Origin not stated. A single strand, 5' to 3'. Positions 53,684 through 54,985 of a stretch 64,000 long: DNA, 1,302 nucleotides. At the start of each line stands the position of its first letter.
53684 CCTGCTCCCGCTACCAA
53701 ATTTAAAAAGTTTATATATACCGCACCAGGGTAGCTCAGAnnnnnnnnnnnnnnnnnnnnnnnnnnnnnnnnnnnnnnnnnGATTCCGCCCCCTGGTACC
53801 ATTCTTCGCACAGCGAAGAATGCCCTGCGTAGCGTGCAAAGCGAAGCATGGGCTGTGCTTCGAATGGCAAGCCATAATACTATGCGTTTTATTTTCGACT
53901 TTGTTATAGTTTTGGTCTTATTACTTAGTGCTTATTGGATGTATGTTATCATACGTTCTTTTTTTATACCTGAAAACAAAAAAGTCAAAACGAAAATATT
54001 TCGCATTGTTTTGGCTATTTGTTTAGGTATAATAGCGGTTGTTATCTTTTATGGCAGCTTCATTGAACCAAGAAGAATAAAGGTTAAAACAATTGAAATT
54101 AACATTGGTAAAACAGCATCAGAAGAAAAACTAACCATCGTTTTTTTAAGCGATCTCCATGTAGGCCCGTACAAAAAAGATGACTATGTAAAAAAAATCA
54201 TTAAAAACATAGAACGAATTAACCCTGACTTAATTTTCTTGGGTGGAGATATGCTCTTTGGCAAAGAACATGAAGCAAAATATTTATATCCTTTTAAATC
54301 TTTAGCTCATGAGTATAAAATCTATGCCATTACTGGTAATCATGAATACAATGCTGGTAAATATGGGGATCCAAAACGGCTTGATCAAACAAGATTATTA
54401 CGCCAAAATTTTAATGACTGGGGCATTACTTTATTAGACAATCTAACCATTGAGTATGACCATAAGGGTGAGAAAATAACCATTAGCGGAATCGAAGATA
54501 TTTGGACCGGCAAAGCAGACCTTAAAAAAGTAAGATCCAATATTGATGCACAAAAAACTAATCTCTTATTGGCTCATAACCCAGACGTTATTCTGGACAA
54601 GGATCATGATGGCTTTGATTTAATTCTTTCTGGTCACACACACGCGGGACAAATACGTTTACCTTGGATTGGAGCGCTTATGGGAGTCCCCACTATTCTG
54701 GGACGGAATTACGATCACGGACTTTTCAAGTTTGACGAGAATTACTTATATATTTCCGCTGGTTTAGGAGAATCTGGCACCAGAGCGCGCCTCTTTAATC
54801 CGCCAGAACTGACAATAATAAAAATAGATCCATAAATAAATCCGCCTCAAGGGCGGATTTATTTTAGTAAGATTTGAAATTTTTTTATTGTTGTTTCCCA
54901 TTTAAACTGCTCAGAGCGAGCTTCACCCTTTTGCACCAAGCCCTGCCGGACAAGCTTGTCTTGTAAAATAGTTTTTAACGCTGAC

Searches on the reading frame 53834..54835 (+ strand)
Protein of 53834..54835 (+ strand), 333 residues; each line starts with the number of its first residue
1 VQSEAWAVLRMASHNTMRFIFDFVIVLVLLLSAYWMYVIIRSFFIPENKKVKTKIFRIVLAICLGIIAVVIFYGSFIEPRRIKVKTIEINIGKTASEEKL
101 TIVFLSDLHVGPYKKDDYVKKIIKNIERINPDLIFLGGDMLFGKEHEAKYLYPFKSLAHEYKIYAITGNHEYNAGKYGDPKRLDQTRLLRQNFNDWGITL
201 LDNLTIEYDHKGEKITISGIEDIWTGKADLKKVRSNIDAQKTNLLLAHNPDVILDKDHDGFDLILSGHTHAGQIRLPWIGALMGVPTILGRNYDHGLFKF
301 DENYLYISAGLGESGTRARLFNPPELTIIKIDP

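Call 59: search_protein_families(library=pfam, proteins=[window:53834-54835:+], max_evalue=0.001)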
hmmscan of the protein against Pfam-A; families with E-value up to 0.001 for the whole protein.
window:53834-54835:+ (333 aa): 2 families
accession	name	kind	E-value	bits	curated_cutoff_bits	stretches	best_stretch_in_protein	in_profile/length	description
PF00149.33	Metallophos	-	1.6e-16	61.7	21.5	1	101-271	2-190/191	Calcineurin-like phosphoesterase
PF12850.12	Metallophos_2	-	5e-07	30.3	27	1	101-274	2-121/154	Calcineurin-like phosphoesterase superfamily domain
